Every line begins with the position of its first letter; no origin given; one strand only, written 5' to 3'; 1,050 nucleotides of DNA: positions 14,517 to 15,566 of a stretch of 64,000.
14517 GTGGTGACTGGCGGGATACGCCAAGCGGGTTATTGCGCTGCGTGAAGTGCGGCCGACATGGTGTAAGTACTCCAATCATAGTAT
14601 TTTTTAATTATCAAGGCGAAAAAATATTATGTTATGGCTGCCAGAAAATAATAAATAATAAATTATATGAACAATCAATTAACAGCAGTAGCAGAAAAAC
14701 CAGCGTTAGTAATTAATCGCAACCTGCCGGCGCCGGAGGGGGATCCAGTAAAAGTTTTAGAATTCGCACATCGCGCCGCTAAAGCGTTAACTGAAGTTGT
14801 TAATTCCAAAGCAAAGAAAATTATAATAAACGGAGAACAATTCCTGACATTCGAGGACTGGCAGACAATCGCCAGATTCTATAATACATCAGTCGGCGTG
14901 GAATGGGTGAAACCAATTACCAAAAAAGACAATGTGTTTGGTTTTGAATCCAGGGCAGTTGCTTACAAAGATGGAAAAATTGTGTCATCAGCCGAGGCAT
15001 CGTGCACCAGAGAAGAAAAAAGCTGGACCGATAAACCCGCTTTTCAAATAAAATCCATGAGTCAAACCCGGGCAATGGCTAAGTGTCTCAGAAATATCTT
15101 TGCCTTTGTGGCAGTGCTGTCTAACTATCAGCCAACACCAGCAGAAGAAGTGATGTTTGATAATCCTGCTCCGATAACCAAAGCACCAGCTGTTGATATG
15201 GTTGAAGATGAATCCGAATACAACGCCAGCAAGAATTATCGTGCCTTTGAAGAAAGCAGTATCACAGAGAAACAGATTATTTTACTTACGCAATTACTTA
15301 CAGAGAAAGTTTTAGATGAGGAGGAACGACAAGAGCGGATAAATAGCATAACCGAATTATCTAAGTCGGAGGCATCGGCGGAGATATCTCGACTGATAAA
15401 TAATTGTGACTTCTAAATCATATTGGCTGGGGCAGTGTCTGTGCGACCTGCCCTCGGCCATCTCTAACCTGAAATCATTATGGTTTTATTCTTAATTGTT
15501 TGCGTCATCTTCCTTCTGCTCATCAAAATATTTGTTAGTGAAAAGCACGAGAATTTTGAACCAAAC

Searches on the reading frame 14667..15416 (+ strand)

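Call 40: search_protein_families(library=phrogs, proteins=[window:14667-15416:+], max_evalue=0.001)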
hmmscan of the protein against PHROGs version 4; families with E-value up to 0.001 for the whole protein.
window:14667-15416:+ (249 aa): 1 family
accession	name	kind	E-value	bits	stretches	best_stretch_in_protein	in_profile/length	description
phrog_19042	-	unknown function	2.7e-15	57.6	1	26-167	12-150/271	-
